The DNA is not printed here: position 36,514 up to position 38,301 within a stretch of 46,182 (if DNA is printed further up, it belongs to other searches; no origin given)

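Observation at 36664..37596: PNGase F-like (peptide N-glycanase) domain at the C-terminus of an archaeal TSP3-repeat lipoprotein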

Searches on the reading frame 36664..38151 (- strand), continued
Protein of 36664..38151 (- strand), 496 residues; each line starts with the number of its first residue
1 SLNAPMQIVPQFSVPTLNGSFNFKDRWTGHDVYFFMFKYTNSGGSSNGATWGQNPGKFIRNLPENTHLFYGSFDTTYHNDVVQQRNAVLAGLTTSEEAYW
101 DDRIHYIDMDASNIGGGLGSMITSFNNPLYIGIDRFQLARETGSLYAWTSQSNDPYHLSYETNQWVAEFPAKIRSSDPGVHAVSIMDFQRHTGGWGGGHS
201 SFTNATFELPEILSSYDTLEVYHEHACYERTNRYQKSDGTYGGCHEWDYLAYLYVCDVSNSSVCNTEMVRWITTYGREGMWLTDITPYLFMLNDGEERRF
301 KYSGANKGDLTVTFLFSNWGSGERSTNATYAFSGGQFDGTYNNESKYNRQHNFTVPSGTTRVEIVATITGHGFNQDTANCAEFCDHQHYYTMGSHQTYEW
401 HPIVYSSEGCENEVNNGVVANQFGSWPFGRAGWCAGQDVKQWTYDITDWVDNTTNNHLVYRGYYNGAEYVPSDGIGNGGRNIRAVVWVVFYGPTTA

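Call 75: list_cluster_members(proteins=[P0335, P0342, P0347, P0133, P0134, P0135, P0136, P0259, P0127, P0124])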
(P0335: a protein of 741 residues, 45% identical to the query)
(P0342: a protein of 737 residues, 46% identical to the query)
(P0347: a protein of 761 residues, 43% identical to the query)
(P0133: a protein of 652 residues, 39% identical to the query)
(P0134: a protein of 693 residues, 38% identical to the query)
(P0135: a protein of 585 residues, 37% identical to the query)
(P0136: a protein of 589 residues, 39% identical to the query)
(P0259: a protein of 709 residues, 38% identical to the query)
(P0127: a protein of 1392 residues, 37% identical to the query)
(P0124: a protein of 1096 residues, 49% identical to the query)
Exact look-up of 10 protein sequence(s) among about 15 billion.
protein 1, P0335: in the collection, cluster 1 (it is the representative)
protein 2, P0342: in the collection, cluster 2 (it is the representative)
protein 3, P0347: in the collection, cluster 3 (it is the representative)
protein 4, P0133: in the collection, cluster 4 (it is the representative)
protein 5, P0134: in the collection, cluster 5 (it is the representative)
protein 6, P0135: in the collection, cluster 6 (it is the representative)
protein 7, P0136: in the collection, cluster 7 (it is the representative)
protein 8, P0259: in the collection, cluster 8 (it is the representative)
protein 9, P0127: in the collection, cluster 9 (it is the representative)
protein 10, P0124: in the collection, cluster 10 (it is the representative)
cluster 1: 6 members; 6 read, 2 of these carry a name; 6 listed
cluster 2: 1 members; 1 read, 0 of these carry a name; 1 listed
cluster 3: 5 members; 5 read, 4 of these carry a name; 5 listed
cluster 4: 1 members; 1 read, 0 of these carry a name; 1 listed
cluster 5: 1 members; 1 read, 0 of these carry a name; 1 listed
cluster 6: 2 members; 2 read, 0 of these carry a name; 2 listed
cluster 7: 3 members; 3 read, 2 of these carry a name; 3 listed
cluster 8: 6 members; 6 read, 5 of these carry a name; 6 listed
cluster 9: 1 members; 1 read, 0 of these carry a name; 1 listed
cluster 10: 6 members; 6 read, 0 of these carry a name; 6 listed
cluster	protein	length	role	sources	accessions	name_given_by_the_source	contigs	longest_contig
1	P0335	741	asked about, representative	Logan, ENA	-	-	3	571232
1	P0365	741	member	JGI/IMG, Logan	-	hypothetical protein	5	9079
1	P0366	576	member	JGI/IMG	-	hypothetical protein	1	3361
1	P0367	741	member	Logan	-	-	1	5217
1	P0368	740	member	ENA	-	-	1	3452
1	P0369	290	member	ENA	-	-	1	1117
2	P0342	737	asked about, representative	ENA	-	-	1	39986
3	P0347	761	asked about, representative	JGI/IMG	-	hypothetical protein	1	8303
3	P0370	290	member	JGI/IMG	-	hypothetical protein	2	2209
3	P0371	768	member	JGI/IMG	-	hypothetical protein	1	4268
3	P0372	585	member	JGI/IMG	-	hypothetical protein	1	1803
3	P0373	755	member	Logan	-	-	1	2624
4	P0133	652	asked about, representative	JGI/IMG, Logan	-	-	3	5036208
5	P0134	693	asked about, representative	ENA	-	-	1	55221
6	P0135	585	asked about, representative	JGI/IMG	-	-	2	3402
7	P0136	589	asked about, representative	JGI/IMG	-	hypothetical protein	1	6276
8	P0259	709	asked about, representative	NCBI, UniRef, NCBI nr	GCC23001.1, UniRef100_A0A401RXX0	hypothetical protein chiPu_0001392 [Chiloscyllium punctatum] | Peptide-N-glycosidase F N-terminal domain-containing protein n=1 Tax=Chiloscyllium ... | hypothetical protein [Chiloscyllium punctatum]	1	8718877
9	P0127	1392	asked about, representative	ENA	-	-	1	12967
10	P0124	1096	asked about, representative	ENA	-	-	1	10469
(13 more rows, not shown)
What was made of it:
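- Tried and rejected: They are unnamed metagenomic proteins (call 75).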
